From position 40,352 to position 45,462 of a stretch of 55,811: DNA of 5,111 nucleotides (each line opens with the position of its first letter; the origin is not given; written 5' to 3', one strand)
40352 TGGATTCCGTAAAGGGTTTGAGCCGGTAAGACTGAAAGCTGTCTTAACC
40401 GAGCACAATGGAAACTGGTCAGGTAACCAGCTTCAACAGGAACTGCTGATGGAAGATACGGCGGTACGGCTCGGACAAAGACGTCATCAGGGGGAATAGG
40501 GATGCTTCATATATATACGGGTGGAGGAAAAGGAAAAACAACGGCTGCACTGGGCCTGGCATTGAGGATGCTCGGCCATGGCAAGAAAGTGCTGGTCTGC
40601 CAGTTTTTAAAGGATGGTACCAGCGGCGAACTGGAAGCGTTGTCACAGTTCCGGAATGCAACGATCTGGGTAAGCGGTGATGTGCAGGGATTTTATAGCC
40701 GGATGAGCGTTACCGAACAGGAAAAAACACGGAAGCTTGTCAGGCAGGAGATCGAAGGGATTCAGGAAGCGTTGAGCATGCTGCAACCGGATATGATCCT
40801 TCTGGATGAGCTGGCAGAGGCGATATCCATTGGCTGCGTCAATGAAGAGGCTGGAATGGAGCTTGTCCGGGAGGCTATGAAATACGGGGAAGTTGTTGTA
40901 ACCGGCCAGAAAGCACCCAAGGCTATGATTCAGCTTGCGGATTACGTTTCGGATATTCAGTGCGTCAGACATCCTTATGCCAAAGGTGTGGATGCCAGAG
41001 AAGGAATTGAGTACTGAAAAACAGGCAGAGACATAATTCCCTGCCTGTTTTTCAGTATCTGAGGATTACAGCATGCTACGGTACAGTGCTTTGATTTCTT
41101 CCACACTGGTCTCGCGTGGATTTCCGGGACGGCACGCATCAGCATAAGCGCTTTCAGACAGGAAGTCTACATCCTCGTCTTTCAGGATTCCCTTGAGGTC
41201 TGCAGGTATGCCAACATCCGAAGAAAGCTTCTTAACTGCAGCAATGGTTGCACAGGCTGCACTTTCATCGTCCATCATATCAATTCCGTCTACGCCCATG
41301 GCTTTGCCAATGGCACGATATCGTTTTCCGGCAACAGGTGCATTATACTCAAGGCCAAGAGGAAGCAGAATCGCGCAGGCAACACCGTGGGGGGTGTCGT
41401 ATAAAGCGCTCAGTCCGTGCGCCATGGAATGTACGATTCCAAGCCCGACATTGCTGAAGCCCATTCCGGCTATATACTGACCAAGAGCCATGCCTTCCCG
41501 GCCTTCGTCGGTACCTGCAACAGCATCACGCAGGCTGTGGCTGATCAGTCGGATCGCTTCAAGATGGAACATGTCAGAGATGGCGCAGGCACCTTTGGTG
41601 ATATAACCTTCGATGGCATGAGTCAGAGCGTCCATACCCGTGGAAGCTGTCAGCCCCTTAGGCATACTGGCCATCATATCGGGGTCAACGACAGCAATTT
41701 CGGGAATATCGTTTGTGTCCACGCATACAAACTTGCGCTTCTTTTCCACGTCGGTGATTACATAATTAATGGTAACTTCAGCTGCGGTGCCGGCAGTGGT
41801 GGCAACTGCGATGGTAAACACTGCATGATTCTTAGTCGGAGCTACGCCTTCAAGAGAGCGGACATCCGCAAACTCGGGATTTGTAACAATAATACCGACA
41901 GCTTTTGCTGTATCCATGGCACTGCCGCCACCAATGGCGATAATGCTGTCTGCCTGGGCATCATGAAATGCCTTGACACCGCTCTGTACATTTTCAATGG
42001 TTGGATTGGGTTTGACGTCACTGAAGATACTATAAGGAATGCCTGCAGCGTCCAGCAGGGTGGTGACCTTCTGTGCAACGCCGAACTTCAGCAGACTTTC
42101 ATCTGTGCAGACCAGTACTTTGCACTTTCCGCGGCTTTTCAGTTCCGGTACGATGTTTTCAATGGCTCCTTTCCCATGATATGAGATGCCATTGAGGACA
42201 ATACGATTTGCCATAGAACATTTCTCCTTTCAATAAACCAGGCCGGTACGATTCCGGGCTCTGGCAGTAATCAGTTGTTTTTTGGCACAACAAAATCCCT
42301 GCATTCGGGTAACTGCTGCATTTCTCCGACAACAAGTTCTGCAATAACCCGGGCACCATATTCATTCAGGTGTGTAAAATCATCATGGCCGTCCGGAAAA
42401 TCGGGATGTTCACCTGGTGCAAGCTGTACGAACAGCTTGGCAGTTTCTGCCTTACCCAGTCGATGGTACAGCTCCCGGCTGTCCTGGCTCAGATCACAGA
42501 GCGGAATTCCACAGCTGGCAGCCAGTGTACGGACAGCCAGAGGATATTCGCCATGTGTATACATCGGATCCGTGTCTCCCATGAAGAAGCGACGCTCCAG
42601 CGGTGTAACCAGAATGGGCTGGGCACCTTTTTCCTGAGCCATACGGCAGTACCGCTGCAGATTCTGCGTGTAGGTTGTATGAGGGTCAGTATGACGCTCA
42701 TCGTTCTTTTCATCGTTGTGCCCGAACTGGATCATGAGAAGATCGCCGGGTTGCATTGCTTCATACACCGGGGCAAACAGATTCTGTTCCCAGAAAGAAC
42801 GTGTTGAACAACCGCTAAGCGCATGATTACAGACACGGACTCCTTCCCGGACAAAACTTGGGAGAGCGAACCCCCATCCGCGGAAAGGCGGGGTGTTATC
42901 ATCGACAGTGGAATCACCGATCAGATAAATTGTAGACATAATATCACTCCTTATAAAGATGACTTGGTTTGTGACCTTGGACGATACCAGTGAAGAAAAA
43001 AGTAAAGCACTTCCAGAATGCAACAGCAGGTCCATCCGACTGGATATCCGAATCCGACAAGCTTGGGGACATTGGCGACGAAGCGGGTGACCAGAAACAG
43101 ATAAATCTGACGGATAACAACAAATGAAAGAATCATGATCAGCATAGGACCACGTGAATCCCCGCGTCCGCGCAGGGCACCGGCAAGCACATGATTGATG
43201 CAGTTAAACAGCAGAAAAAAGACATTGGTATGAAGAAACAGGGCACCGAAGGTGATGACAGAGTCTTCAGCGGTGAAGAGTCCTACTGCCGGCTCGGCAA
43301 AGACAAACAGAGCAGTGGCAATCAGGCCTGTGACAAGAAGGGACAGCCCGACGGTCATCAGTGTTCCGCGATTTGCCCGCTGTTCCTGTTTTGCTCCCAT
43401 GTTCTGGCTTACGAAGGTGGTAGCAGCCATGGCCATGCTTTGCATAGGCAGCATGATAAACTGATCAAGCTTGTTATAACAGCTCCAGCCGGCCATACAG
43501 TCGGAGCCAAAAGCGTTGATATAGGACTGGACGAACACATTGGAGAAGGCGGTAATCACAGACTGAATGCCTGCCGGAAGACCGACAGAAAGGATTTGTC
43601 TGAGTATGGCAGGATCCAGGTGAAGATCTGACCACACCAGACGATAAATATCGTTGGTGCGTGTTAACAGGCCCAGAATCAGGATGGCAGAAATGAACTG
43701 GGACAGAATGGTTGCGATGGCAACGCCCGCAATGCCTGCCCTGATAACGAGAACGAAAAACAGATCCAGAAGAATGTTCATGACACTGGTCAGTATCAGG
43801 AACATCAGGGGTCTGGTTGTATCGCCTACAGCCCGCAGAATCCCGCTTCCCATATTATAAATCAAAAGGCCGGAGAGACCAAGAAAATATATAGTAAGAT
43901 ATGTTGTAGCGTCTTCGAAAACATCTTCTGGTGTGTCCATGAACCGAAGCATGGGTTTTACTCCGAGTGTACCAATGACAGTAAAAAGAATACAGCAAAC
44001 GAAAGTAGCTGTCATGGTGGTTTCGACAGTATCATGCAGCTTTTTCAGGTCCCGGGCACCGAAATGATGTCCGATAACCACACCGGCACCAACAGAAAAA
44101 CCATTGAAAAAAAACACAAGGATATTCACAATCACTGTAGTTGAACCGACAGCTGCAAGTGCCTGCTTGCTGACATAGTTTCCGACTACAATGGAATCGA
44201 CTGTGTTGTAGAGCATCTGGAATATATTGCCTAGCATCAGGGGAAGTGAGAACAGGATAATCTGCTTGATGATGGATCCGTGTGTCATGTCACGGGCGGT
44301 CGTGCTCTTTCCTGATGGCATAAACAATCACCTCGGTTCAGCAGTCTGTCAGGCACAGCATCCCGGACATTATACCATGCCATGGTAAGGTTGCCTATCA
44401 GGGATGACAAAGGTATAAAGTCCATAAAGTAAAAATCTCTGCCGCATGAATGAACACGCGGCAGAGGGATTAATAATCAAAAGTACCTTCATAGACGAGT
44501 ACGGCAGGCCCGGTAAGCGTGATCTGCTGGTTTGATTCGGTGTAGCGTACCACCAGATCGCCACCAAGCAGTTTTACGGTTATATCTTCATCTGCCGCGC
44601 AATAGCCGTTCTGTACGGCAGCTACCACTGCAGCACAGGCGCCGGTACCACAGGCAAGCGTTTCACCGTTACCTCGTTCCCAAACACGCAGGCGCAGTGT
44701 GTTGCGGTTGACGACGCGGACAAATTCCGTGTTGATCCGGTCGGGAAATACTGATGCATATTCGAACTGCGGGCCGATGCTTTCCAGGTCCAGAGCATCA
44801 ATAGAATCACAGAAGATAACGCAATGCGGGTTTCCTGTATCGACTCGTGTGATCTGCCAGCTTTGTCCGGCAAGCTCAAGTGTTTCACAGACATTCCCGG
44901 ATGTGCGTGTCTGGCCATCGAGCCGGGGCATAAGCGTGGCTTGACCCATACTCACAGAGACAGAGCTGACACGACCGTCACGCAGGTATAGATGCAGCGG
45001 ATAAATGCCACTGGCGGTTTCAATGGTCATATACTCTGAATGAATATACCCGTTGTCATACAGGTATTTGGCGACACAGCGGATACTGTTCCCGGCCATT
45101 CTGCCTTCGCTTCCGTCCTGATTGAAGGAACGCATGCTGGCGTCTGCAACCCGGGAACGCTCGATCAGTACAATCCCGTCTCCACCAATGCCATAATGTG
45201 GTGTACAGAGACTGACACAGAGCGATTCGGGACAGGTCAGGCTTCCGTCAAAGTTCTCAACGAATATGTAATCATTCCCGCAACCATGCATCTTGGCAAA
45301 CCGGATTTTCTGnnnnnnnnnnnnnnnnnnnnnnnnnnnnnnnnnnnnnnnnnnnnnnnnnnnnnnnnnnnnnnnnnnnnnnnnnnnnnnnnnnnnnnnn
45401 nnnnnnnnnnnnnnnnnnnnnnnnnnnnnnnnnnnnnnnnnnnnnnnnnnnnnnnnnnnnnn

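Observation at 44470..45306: carB runs in frame into a DapF-fold domain whose first catalytic cysteine is replaced by alanine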

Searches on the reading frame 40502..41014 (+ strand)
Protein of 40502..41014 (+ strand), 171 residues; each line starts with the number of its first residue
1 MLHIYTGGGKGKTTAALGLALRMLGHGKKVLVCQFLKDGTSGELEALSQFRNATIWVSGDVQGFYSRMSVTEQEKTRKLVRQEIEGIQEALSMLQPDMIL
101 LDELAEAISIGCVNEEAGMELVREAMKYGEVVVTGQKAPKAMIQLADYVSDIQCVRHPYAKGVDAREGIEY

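Call 20: search_protein_families(library=ncbifam, proteins=[window:40502-41014:+], max_evalue=0.00001)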
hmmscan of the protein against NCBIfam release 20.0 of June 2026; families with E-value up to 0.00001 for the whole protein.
window:40502-41014:+ (171 aa): 4 families
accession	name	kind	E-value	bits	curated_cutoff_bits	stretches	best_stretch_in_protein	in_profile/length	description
TIGR00708.1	cobA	equivalog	7.1e-41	139.9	167.75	1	1-171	7-177/177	cob(I)yrinic acid a,c-diamide adenosyltransferase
NF004637.0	PRK05986.1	subfamily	3.4e-40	137.9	185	1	1-171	30-197/197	cob(I)yrinic acid a,c-diamide adenosyltransferase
NF005648.0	PRK07414.1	equivalog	5.4e-18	65.1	248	1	2-153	24-173/178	P-loop NTPase family protein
NF005647.0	PRK07413.1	equivalog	4.5e-14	52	426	1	3-171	204-382/382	cob(I)yrinic acid a,c-diamide adenosyltransferase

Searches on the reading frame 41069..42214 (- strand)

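Call 20: search_protein_families(library=ncbifam, proteins=[window:41069-42214:-], max_evalue=0.00001)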
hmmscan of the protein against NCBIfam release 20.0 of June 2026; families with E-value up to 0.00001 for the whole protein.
window:41069-42214:- (382 aa): 16 families
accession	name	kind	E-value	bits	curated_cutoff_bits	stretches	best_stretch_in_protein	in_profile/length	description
NF007911.0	PRK10624.1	equivalog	3.8e-184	612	537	1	1-381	1-381/382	lactaldehyde reductase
TIGR02638.1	lactal_redase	equivalog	1.5e-170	567.1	523.15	1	2-378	1-379/379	lactaldehyde reductase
NF041833.1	Fe_ADH_ErcA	equivalog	8.5e-96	321.4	550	1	13-381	13-381/382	alcohol dehydrogenase-like regulatory protein ErcA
NF007363.0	PRK09860.1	equivalog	1.1e-86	291.4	581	1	10-380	11-381/383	L-threonine dehydrogenase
NF053866.1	CholDhdGbsBBac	equivalog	3.1e-82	276.3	550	1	12-380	19-389/392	choline dehydrogenase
NF010378.0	PRK13805.1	equivalog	1.5e-80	271.2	951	1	12-380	466-862/872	bifunctional acetaldehyde-CoA/alcohol dehydrogenase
NF058672.1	4HyButDHCUPNE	equivalog_domain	4e-62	210.6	500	1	14-379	13-375/378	4-hydroxybutyrate dehydrogenase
NF011998.0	PRK15454.1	equivalog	1.5e-61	208.3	556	1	10-379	29-392/395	ethanolamine utilization ethanol dehydrogenase EutG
NF050025.1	SulfAcetaldRedSarD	equivalog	7.3e-60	202.8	700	1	13-378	13-381/385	sulfoacetaldehyde reductase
TIGR04266.1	NDMA_methanol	equivalog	6.5e-59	199.8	625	1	14-346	22-357/420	NDMA-dependent methanol dehydrogenase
TIGR03405.1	Phn_Fe-ADH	equivalog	2.5e-50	171.2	423.7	1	31-315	24-311/355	iron-containing alcohol dehydrogenase PsrA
NF011717.0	PRK15138.1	equivalog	4.6e-21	75.3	645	1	13-342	14-345/387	alcohol dehydrogenase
NF041822.1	daptide_DH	equivalog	8.2e-15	54.5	300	1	33-216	3-188/363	daptide-type RiPP biosynthesis dehydogenase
NF006941.0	PRK09423.1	subfamily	1.8e-14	53.4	336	1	13-204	13-180/367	glycerol dehydrogenase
NF053832.1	GlycoaldRedHalo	equivalog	4.8e-09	35.8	550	1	13-276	13-268/363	glycolaldehyde reductase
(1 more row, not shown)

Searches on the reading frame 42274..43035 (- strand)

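Call 20: search_protein_families(library=ncbifam, proteins=[window:42274-43035:-], max_evalue=0.00001)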
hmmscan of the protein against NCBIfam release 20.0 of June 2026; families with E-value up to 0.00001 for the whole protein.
window:42274-43035:- (254 aa): 1 family
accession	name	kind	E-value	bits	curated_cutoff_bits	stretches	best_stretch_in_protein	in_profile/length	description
NF041897.1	pecacetest_PaeY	equivalog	1.2e-13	50.5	1000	1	34-113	275-359/549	pectin acetylesterase PaeY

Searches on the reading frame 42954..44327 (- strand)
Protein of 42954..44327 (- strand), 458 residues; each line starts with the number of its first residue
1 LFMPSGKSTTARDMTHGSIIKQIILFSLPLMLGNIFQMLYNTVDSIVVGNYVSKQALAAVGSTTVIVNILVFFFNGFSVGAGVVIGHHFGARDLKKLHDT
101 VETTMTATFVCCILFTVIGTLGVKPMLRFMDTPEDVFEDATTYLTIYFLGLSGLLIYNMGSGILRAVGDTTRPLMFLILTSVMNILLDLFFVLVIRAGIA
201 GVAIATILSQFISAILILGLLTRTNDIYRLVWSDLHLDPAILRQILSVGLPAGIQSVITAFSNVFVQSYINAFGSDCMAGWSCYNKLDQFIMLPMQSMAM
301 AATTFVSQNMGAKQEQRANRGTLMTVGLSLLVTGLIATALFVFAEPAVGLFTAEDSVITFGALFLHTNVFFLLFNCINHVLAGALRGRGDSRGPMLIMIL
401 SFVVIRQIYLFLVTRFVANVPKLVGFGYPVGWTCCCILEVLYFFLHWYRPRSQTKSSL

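Call 20: search_protein_families(library=ncbifam, proteins=[window:42954-44327:-], max_evalue=0.00001)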
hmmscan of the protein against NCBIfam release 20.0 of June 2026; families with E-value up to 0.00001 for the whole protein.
window:42954-44327:- (458 aa): 13 families
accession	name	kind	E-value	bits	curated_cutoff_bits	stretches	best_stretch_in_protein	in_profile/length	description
TIGR00797.1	matE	subfamily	6.6e-67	226.1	147.4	1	29-414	1-385/396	MATE family efflux transporter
NF041801.1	MATE_SolL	equivalog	2.1e-35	122.4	780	1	10-441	9-444/458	solanimycin export family MATE transporter SolL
NF007562.1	PRK10189.1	equivalog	3.6e-31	108.4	465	1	20-410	26-424/470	EmmdR/YeeO family multidrug/toxin efflux MATE transporter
NF052396.1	MATE_WgkD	equivalog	1.2e-28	100.3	510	1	20-417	2-396/428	tryglysin-associated MATE efflux transporter WgkD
NF007130.1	PRK09575.1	equivalog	8.6e-23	81.3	445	1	18-415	3-401/435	MATE family efflux transporter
NF000131.1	MATE_multi_MepA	equivalog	2.3e-22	79.8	850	1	18-412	13-406/451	multidrug efflux MATE transporter MepA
NF001214.0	PRK00187.1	equivalog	3.6e-21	75.7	449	1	21-453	10-449/464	NorM family multidrug efflux MATE transporter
NF007690.0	PRK10367.1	equivalog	1.3e-18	67.1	409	1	21-222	9-208/441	MATE family efflux transporter DinF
NF000217.1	MATE_multi_FepA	equivalog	2.7e-15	56.4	900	1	19-318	13-311/443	multidrug efflux MATE transporter FepA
NF045539.1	MATE_efflux1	equivalog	1.7e-11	43.9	350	1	91-392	68-363/411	MATE family Na+-driven efflux transporter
NF000263.1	MATE_multi_NorM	equivalog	3.9e-07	29.8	950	1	20-405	17-407/459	multidrug efflux MATE transporter NorM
NF045578.1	export_MbnM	equivalog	6.7e-07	28.6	285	1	29-345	8-315/410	methanobactin export MATE transporter MbnM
NF041358.1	GntT_guanitoxin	equivalog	1.6e-06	27.4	525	0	175-387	167-380/438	guanitoxin biosynthesis MATE family efflux transporter GntT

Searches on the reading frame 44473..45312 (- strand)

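Call 58: search_protein_families(library=pfam, proteins=[P0124, P0171, P0126, P0128, P0181, P0244, P0259, P0162, P0225, P0123], max_evalue=0.00001)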
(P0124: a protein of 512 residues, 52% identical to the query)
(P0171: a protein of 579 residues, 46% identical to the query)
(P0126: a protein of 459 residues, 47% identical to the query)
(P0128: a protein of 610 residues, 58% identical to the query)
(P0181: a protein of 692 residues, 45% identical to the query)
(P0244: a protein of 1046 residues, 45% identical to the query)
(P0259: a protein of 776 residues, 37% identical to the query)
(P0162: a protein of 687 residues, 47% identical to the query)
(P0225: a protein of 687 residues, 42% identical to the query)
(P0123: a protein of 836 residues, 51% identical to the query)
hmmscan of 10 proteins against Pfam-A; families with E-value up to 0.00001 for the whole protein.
P0124 (512 aa): 2 families
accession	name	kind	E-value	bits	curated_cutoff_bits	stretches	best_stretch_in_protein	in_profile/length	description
PF01678.24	DAP_epimerase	-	3.1e-56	189.1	34.7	2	390-504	2-120/121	Diaminopimelate epimerase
PF02729.26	OTCace_N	-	1.4e-36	126.2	29.9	1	7-129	1-129/148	Aspartate/ornithine carbamoyltransferase, carbamoyl-P binding domain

P0171 (579 aa): 3 families
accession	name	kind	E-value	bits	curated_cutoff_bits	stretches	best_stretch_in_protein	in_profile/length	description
PF01678.24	DAP_epimerase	-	2.9e-52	176.3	34.7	2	458-570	2-119/121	Diaminopimelate epimerase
PF02786.22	CPSase_L_D2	-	2.6e-13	50.4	19.8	1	9-98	119-210/211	Carbamoyl-phosphate synthase L chain, ATP binding domain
PF02142.27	MGS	-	8.6e-12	45.5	24.1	1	181-267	2-94/94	MGS-like domain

P0126 (459 aa): 2 families
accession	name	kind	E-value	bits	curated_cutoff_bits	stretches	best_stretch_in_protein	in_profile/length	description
PF01678.24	DAP_epimerase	-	7.2e-47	158.9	34.7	2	337-450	2-119/121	Diaminopimelate epimerase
PF02142.27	MGS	-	7e-13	49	24.1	1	61-147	1-94/94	MGS-like domain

P0128 (610 aa): 3 families
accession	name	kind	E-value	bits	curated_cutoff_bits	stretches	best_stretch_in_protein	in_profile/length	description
PF25596.1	CPSase_L_D1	-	2.2e-44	150.5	27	1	72-181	4-117/118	Carbamoyl phosphate synthase preATP-grasp domain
PF01678.24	DAP_epimerase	-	5.1e-34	117.4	34.7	2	370-490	1-118/121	Diaminopimelate epimerase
PF02142.27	MGS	-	7.5e-12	45.7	24.1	1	246-332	1-94/94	MGS-like domain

P0181 (692 aa): 2 families
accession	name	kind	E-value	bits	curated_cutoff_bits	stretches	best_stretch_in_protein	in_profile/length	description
PF01678.24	DAP_epimerase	-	2e-49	167.1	34.7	2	418-543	1-121/121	Diaminopimelate epimerase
PF02786.22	CPSase_L_D2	-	2.4e-13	50.5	19.8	1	122-226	97-210/211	Carbamoyl-phosphate synthase L chain, ATP binding domain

P0244 (1046 aa): 4 families
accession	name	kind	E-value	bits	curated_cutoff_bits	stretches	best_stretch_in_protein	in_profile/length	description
PF01678.24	DAP_epimerase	-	1.6e-49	167.4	34.7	2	924-1034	2-116/121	Diaminopimelate epimerase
PF25596.1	CPSase_L_D1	-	7.7e-39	132.6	27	2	16-113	19-114/118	Carbamoyl phosphate synthase preATP-grasp domain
PF02786.22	CPSase_L_D2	-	9.7e-23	81.2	19.8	1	126-247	90-210/211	Carbamoyl-phosphate synthase L chain, ATP binding domain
PF02787.25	CPSase_L_D3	-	4.1e-15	56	26.6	1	320-394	3-78/80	Carbamoyl-phosphate synthetase large chain, oligomerisation domain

P0259 (776 aa): 3 families
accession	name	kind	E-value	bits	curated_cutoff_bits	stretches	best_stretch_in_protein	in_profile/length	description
PF01678.24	DAP_epimerase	-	1e-50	171.3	34.7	2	5-125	1-118/121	Diaminopimelate epimerase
PF08245.18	Mur_ligase_M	-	7.5e-49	166.8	24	1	395-598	1-200/200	Mur ligase middle domain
PF02875.26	Mur_ligase_C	-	1.1e-32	113.9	28.4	1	619-746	1-127/127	Mur ligase, glutamate ligase domain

P0162 (687 aa): 1 family
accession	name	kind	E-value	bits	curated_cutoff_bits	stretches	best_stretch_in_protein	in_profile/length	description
PF01678.24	DAP_epimerase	-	2.6e-70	234.5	34.7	2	566-678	2-119/121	Diaminopimelate epimerase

P0225 (687 aa): 2 families
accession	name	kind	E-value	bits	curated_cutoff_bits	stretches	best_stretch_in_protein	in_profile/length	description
PF01678.24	DAP_epimerase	-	2e-57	192.9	34.7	2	410-534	1-120/121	Diaminopimelate epimerase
PF00155.27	Aminotran_1_2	-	5.6e-41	141.4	19.7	1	41-388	10-361/361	Aminotransferase class I and II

P0123 (836 aa): 9 families
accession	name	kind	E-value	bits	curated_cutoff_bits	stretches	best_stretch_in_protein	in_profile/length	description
PF01678.24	DAP_epimerase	-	7.4e-64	213.7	34.7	2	714-829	2-121/121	Diaminopimelate epimerase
PF25596.1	CPSase_L_D1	-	2e-47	160.3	27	1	42-153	2-117/118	Carbamoyl phosphate synthase preATP-grasp domain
PF02786.22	CPSase_L_D2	-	3e-35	122.1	19.8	1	157-357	1-209/211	Carbamoyl-phosphate synthase L chain, ATP binding domain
PF02142.27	MGS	-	8.6e-18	64.7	24.1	1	436-524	1-94/94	MGS-like domain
PF15632.11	ATPgrasp_Ter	-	4.6e-08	33.3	29.1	1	231-354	3-111/131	ATP-grasp in the biosynthetic pathway with Ter operon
PF02655.19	ATP-grasp_3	-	9.2e-08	32.8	23.2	1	165-328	11-157/160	ATP-grasp domain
PF07478.18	Dala_Dala_lig_C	-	5.7e-07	29.7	24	1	180-326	24-174/204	D-ala D-ala ligase C-terminus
PF01071.24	GARS_A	-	7.9e-07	29.5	27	1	164-297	9-153/194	Phosphoribosylglycinamide synthetase, ATP-grasp (A) domain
PF02222.28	ATP-grasp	-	9.9e-07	29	27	1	164-328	2-163/179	ATP-grasp domain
